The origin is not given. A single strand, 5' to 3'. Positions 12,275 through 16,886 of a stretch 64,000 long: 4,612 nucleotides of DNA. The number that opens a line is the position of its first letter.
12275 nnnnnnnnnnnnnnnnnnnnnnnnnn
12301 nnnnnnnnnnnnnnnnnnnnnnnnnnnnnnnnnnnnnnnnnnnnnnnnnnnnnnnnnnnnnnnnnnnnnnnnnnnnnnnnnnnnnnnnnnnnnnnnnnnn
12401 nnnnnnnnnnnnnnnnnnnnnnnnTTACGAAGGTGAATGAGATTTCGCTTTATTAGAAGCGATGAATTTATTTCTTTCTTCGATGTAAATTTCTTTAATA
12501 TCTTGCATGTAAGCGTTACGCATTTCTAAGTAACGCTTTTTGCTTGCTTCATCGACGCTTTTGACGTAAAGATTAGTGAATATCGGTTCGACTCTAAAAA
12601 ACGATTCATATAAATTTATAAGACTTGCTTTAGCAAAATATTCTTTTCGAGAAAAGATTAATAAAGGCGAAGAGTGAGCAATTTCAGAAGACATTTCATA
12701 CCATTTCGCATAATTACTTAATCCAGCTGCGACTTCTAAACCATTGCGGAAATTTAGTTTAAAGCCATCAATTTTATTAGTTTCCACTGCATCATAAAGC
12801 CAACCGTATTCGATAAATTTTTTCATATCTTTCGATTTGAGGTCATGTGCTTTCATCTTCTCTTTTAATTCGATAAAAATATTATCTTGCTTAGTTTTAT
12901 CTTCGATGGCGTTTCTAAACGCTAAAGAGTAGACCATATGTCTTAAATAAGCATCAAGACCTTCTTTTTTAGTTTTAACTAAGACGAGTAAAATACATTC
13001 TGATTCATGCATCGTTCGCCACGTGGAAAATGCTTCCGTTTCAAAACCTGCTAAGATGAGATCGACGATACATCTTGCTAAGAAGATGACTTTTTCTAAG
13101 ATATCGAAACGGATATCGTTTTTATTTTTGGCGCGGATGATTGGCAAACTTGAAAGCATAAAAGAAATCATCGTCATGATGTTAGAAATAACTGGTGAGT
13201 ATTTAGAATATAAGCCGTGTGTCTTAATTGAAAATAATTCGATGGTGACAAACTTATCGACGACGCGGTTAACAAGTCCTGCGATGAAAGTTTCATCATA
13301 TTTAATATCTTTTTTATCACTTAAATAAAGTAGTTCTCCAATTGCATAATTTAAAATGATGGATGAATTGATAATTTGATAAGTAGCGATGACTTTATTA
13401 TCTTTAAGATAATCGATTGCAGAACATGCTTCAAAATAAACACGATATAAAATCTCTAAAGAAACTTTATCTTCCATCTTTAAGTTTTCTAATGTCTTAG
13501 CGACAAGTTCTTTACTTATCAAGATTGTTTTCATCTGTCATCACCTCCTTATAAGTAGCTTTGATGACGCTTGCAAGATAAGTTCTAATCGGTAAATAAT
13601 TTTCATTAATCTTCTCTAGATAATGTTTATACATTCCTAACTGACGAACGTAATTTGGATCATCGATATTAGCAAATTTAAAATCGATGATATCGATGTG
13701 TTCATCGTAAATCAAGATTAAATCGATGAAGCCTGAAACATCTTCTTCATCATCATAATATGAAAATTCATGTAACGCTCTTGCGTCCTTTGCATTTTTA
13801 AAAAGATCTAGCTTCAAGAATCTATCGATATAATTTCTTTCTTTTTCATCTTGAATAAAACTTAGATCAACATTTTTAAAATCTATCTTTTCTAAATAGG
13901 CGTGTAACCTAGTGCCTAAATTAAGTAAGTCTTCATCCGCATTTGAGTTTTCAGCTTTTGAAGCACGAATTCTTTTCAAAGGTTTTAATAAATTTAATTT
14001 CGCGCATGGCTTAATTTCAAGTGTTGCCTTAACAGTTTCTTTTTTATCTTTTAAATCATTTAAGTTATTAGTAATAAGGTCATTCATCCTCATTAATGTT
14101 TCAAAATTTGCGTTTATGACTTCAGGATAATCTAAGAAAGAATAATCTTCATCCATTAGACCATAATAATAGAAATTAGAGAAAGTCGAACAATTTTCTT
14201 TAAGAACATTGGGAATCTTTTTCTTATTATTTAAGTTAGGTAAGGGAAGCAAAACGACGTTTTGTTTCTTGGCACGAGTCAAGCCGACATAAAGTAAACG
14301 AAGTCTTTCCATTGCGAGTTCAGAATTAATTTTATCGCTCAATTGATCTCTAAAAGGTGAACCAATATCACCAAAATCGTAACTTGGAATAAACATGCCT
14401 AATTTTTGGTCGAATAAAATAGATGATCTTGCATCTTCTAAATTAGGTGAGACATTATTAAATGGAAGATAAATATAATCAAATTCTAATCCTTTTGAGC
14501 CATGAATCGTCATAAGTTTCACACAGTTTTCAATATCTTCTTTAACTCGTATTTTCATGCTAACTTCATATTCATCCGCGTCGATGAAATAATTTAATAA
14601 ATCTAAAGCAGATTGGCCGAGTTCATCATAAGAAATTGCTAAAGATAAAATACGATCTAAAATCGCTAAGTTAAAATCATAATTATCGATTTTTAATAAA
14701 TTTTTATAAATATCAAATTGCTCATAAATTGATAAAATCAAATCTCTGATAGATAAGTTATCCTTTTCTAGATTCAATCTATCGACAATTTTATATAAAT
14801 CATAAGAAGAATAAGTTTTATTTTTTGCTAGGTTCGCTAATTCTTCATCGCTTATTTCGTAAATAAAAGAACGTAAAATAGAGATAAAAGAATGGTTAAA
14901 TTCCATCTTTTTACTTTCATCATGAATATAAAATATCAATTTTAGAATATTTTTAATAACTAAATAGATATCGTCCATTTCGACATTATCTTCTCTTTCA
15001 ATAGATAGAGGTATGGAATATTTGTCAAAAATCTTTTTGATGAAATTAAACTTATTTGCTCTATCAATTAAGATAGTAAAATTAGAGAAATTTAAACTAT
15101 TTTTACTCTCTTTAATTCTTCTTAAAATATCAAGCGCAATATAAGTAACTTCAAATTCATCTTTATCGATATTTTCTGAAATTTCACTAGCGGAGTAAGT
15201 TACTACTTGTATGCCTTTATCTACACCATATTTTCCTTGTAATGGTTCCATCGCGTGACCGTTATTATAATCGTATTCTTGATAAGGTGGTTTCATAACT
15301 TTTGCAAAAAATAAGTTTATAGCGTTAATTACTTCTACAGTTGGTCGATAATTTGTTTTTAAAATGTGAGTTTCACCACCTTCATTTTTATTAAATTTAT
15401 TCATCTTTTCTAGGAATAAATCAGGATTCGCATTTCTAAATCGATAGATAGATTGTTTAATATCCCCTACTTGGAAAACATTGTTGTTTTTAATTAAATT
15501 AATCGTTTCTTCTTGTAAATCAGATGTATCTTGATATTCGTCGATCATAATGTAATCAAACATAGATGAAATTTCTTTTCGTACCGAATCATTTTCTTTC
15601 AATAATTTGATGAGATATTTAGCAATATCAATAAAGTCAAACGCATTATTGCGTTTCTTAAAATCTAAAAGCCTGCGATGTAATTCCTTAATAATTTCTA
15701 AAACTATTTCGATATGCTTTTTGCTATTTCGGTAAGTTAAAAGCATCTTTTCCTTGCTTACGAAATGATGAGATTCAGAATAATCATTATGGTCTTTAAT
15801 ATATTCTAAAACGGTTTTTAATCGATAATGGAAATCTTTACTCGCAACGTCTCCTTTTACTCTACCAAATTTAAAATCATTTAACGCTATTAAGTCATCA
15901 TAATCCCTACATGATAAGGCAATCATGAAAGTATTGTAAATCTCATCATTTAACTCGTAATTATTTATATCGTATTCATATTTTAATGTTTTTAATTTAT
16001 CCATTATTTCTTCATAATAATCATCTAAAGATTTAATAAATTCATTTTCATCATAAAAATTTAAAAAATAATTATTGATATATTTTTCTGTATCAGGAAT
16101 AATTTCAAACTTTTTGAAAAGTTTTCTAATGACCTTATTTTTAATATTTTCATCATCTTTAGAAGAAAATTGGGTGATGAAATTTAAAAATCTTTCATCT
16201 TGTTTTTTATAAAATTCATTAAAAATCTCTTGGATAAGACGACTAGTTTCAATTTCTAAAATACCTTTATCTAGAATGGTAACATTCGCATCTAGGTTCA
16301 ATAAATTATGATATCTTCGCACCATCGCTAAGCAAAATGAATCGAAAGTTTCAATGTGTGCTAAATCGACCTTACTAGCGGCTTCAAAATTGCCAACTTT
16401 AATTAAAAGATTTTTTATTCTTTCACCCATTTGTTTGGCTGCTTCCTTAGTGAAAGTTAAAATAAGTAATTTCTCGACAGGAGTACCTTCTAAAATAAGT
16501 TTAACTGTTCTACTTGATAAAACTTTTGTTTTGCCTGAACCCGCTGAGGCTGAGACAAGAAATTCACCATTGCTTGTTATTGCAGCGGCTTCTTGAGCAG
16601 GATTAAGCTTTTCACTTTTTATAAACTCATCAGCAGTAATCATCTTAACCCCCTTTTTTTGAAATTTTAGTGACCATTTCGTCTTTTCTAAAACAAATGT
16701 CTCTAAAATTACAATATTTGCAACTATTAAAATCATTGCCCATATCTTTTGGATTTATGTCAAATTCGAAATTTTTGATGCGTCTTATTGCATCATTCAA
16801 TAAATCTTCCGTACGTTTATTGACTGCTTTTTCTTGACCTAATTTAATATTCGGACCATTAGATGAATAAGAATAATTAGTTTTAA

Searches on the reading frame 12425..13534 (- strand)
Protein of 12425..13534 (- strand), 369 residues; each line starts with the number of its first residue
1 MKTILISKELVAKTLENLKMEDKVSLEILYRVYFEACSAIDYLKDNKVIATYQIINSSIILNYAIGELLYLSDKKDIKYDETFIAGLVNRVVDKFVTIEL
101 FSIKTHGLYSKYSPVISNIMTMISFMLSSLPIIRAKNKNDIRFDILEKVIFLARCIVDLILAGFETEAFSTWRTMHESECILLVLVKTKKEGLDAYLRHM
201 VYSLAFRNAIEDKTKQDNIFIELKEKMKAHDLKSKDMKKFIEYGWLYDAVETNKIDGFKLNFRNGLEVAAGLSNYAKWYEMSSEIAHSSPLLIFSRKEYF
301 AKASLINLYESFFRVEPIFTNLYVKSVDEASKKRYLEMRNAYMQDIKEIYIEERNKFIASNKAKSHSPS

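Call 28: search_protein_families(library=pfam, proteins=[window:12425-13534:-], max_evalue=0.00001)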
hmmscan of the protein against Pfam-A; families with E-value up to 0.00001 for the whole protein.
window:12425-13534:- (369 aa): 1 family
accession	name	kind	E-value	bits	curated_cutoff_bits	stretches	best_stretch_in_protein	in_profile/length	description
PF18928.5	DUF5677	-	2e-09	38.2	27.1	1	147-291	9-153/166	Family of unknown function (DUF5677)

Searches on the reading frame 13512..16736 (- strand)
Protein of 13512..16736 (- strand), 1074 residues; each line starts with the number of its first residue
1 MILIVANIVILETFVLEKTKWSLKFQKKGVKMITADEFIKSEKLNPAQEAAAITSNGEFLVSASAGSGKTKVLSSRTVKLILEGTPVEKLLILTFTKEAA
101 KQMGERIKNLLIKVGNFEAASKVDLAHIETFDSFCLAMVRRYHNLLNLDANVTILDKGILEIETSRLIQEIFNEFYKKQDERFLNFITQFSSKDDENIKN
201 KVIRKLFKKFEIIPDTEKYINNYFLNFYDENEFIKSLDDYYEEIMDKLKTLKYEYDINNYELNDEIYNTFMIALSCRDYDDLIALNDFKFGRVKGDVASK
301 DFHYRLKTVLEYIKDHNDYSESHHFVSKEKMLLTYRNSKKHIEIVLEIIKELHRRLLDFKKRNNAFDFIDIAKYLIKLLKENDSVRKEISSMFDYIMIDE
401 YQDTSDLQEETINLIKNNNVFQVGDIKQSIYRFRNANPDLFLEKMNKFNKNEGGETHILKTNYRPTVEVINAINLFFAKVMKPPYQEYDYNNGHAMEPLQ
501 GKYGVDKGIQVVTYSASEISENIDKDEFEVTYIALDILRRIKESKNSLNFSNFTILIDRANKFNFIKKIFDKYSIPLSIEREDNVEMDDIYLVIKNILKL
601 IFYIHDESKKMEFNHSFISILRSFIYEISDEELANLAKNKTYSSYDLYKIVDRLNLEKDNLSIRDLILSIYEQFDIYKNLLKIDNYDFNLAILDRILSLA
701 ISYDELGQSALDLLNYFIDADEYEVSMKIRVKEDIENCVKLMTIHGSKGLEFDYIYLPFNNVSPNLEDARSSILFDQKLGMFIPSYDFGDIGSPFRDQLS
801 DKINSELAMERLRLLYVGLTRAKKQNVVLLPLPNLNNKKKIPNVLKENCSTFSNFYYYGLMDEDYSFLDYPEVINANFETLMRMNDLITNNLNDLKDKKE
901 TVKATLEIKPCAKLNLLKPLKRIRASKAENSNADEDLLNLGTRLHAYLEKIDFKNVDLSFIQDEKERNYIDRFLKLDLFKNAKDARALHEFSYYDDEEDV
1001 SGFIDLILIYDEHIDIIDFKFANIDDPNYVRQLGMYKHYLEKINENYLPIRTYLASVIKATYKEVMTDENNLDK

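Call 28: search_protein_families(library=pfam, proteins=[window:13512-16736:-], max_evalue=0.00001)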
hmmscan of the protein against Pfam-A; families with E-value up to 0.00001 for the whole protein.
window:13512-16736:- (1074 aa): 4 families
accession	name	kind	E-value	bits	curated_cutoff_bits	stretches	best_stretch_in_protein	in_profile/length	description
PF00580.27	UvrD-helicase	-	2.6e-54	185.2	23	1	44-448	1-270/271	UvrD/REP helicase N-terminal domain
PF13361.12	UvrD_C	-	1.2e-16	61.5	25.6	1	459-825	3-342/350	UvrD-like helicase C-terminal domain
PF13245.12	AAA_19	-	1.7e-15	57.8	25.1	1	50-109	4-63/134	AAA domain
PF13538.12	UvrD_C_2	-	2.6e-08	34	27.4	0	807-828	30-51/52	UvrD-like helicase C-terminal domain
